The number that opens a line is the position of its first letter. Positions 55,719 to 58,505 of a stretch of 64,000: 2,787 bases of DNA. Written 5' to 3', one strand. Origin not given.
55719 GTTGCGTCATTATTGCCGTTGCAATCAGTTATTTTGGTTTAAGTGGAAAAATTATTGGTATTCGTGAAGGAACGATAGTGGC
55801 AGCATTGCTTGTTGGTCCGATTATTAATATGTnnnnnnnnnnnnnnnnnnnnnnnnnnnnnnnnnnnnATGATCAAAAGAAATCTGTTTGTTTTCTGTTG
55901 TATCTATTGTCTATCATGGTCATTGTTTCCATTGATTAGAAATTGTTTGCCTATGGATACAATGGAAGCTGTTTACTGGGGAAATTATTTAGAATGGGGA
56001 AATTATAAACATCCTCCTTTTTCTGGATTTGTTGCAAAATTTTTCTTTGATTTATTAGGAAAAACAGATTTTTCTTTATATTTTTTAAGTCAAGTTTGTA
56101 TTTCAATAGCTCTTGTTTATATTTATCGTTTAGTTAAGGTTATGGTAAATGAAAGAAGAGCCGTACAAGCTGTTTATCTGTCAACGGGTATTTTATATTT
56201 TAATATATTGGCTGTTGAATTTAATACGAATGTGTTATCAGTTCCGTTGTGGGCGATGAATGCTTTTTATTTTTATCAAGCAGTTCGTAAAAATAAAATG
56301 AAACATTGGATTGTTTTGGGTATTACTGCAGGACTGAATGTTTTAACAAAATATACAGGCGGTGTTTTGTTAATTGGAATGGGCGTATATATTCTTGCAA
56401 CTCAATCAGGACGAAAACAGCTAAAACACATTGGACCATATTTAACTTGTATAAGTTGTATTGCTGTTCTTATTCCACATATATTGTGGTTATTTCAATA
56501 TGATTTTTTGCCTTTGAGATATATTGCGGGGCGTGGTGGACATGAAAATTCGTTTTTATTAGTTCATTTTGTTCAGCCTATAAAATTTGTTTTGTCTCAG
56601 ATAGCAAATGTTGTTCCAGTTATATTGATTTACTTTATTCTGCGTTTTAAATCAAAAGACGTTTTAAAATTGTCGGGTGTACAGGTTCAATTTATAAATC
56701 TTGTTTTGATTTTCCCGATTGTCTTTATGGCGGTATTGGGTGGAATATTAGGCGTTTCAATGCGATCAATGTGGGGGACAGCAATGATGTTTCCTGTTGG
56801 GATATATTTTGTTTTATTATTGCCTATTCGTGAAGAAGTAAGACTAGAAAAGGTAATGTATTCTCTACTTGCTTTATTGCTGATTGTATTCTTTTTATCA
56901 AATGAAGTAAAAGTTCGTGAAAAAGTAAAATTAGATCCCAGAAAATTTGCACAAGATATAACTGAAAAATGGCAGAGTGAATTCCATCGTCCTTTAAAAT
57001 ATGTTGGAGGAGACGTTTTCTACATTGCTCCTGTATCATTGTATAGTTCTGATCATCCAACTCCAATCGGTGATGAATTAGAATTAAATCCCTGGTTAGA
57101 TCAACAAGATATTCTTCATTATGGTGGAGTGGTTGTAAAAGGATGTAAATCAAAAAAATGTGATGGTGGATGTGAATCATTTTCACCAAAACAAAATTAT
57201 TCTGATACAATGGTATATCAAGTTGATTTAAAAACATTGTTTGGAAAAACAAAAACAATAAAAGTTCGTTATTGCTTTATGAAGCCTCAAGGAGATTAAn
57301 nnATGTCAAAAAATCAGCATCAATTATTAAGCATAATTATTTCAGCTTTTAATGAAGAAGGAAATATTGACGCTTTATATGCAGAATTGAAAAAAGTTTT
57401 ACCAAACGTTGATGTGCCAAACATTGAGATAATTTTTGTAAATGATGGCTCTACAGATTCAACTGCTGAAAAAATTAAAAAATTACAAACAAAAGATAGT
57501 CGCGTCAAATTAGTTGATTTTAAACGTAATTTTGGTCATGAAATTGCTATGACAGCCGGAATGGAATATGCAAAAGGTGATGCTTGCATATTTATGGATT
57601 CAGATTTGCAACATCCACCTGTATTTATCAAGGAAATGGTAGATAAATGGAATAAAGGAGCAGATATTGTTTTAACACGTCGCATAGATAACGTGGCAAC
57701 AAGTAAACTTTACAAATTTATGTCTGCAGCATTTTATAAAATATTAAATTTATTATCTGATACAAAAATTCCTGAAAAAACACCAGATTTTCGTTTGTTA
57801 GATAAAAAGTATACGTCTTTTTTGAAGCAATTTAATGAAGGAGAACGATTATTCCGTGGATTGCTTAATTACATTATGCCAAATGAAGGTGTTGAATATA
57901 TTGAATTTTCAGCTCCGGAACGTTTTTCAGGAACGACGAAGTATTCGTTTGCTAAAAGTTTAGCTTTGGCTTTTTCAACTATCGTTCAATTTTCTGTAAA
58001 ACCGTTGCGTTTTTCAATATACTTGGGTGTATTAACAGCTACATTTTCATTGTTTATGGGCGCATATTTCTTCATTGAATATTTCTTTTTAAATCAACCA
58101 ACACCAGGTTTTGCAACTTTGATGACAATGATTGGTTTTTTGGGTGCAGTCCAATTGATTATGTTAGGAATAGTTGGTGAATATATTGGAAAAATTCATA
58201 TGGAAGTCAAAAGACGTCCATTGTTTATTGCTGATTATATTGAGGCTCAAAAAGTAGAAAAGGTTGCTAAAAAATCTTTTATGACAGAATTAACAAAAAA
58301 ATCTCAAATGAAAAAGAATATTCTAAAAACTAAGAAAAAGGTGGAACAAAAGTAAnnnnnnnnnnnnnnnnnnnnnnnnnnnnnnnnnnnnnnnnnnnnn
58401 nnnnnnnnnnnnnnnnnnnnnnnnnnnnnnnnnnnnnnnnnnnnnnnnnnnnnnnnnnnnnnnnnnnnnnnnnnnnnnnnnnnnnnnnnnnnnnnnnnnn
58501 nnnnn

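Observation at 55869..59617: Four-gene lipid A hexosamine-modification-like locus (ArnT-like / ArnC-like GT2 / YdjC deacetylase / GtrA-like)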

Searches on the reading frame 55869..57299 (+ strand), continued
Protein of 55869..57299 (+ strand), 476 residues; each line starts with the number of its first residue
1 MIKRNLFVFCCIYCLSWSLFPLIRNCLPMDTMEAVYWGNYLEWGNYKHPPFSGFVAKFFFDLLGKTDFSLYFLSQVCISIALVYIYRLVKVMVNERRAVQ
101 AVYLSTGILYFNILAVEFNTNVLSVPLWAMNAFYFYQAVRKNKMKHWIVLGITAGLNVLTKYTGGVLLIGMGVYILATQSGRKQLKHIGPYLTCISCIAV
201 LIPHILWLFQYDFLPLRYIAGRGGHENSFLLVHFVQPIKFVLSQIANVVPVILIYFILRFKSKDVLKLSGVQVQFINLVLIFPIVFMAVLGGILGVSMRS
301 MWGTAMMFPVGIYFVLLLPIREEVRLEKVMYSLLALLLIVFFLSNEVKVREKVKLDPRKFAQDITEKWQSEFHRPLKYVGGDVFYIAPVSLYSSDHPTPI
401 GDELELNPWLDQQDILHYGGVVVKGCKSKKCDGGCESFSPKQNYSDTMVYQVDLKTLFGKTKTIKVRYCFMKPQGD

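Call 88: find_encoding_contigs(protein=P0281, flank=6000, max_places=1)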
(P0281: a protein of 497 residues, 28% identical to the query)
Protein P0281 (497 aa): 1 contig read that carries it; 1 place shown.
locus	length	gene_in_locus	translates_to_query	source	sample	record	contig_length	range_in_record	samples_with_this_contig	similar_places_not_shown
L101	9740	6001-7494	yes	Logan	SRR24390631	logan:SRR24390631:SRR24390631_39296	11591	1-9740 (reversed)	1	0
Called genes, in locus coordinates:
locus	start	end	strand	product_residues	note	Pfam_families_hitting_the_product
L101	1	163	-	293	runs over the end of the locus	-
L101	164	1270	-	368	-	PF00180:Iso_dh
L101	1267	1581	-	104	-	PF01491:Frataxin_Cyay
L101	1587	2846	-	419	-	PF00675:Peptidase_M16, PF05193:Peptidase_M16_C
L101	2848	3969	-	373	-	PF13472:Lipase_GDSL_2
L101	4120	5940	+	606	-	PF02463:SMC_N (faint), PF03193:RsgA_GTPase (faint), PF13555:AAA_29 (faint), PF00004:AAA (faint), PF00005:ABC_tran, PF01926:MMR_HSR1 (faint), PF00005:ABC_tran, PF16326:ABC_tran_CTD, +3 more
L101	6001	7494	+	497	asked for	PF13231:PMT_2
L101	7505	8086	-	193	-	PF03923:Lipoprotein_16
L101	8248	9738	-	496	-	?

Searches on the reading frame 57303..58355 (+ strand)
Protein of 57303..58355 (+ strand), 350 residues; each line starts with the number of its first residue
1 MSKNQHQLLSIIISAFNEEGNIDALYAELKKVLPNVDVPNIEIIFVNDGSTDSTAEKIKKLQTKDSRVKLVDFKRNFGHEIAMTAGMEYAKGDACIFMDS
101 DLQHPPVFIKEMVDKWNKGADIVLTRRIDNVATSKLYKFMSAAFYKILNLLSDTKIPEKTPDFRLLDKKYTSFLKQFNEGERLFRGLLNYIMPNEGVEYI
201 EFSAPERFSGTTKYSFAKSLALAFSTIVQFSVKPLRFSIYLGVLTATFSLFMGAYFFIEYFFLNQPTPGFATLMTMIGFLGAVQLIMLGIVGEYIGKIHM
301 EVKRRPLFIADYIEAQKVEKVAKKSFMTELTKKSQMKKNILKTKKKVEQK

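Call 3: search_protein_families(library=pfam, proteins=[window:57303-58355:+], max_evalue=0.01)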
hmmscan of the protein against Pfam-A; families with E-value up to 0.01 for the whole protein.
window:57303-58355:+ (350 aa): 4 families
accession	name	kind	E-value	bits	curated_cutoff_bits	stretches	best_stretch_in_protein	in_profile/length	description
PF00535.33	Glycos_transf_2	-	2e-34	119.4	23.3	1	10-170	1-163/168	Glycosyl transferase family 2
PF10111.15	Glyco_tranf_2_2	-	2.6e-08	34.2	27.3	1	38-102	27-92/276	Glycosyltransferase like family 2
PF13641.12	Glyco_tranf_2_3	-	0.001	19.6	27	1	7-116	2-111/230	Glycosyltransferase like family 2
PF02411.20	MerT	-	0.0099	16.3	32.9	0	269-311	15-57/116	MerT mercuric transport protein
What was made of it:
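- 57303..58355 (+): GtrB/CsbB/PgfS-type GT2 (350 aa), a predicted polyprenyl-phosphate HexNAc synthase. It has a cytoplasmic GT-A domain with D99-S-D101, two C-terminal TM helices and a Lys-rich tail. Pfam Glycos_transf_2 E 2e-34 (call 3).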

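Call 4: search_protein_families(library=ncbifam, proteins=[window:57303-58355:+], max_evalue=0.01)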
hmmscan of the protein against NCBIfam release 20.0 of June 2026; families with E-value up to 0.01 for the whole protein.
window:57303-58355:+ (350 aa): 23 families
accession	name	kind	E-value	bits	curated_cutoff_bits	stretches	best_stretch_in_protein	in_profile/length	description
NF047588.1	GlcsyltransPgfSStrep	equivalog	6e-76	255.6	500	1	9-311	3-303/308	glycosyltransferase PgfS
NF007986.1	PRK10714.1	equivalog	3.8e-32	111.5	529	1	7-310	6-308/316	undecaprenyl-phosphate 4-deoxy-4-formamido-L-arabinose transferase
TIGR03937.1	PgaC_IcaA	equivalog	6e-19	68.3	422.3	1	3-103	41-137/407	poly-beta-1,6-N-acetyl-D-glucosamine synthase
NF007482.0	PRK10073.1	equivalog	5.8e-14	51.8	423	1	3-110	2-104/334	glycosyltransferase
NF047683.1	TeichurnBiosyTuaG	equivalog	1.8e-12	47.4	400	1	4-103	3-98/252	teichuronic acid biosynthesis protein TuaG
NF041875.1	EPS_EpsD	equivalog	3.5e-12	46.4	370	1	9-129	1-117/325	exopolysaccharide biosynthesis glycosyltransferase EpsD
TIGR04283.1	glyco_like_mftF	equivalog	1e-10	41.6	182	1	9-118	1-99/221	TIGR04283 family arsenosugar biosynthesis glycosyltransferase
NF058614.1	PPMAGASynPpgS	equivalog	1.6e-10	40.8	370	1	11-134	4-121/226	polyprenyl-phospho-N-acetylgalactosaminyl synthase PpgS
NF050050.1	ProtGlycPglI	equivalog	1e-09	38.2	500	1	8-126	3-118/306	GalNAc(5)-diNAcBac-PP-undecaprenol beta-1,3-glucosyltransferase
TIGR04182.1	glyco_TIGR04182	equivalog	3.3e-08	33.3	325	1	10-304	3-291/293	S-layer glycoprotein N-glycosyltransferase AglJ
TIGR03965.1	mycofact_glyco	equivalog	1.8e-07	30.4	280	1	7-118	74-181/467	mycofactocin biosynthesis glycosyltransferase MftF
NF010496.0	PRK13915.1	equivalog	3.2e-07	29.7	262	1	4-114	28-140/307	glucosyl-3-phosphoglycerate synthase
NF041394.1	GtaseAglG_Halo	equivalog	5.2e-07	29.2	440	1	37-147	29-138/304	glucosyl-dolichyl phosphate glucuronosyltransferase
TIGR04242.1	nodulat_NodC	equivalog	6.9e-06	25.3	550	1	9-115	50-155/395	chitooligosaccharide synthase NodC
NF041391.1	DPhHxTase_Halo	equivalog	1.2e-05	24.4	375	1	15-165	3-144/213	dolichyl-phosphate hexose transferase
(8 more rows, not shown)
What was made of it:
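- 57303..58355 (+): NCBIfam: PgfS 255.6 bits (below the 500 cut-off), ArnC 111.5 bits (call 4).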

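Call 11: search_solved_structures(query=window:57303-58352:+, max_evalue=0.001)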
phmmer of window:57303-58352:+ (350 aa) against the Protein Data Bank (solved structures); distinct sequences matched with E-value up to 0.001: 21.
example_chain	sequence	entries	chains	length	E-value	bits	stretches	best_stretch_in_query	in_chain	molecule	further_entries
5ekp_C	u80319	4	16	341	6.7e-70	239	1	8-311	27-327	Uncharacterized glycosyltransferase sll0501 | Glycosyltransferase sll0501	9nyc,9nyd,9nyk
9nye_A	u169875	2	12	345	7e-70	239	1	8-311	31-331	Glycosyltransferase sll0501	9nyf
5eke_A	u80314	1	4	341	9e-70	238.6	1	8-311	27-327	Uncharacterized glycosyltransferase sll0501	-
9bhc_C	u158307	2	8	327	1.4e-28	103.2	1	9-311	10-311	Undecaprenyl-phosphate 4-deoxy-4-formamido-L-arabinose transferase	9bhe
8vxh_A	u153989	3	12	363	2.1e-28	102.7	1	9-311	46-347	Undecaprenyl-phosphate 4-deoxy-4-formamido-L-arabinose transferase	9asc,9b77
9hwj_A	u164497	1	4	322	1e-26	97.2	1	9-311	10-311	Undecaprenyl-phosphate 4-deoxy-4-formamido-L-arabinose transferase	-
5mlz_A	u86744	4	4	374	5.6e-15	58.6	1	7-128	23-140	Dolichol monophosphate mannose synthase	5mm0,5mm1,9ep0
5hea_A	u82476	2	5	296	4.6e-07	32.5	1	6-109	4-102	Putative glycosyltransferase (GalT1)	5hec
8vh7_A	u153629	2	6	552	9.3e-07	31.5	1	6-101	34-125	Heparosan synthase B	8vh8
8viw_A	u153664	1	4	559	9.7e-07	31.5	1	6-101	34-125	Heparosan synthase B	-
6p61_A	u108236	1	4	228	4.9e-05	25.9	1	8-101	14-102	Glycosyltransferase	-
3l7j_A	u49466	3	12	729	0.00016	24.2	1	9-119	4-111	Teichoic acid biosynthesis protein F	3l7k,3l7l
3l7i_A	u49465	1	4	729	0.00016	24.2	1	9-119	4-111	Teichoic acid biosynthesis protein F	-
3l7m_A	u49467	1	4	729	0.00016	24.2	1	9-119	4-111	Teichoic acid biosynthesis protein F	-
9jma_A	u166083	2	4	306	0.0002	23.9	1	8-125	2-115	GalNAc(5)-diNAcBac-PP-undecaprenol beta-1,3-glucosyltransferase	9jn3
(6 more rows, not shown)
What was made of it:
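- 57303..58355 (+): PDB: GtrB sll0501 239 bits, ArnC 103 bits (call 11).
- On GtrABC-type three-component glycosylation: GtrB sll0501 239 bits (call 11).
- Closest known: GtrA/GtrB/GtrC three-component O-antigen glucosylation. Same: A GtrA-family small membrane protein plus a GtrB-type GT2, which is the closest solved relative of the GT2 at 239 bits (call 11), plus a polytopic transferase.
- The GT2 is nearest to GtrB and PgfS, which serve O-antigen and protein glycosylation (calls 4, 11). The GT2 scores 239 bits to the Und-P-Glc synthase GtrB (call 11).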
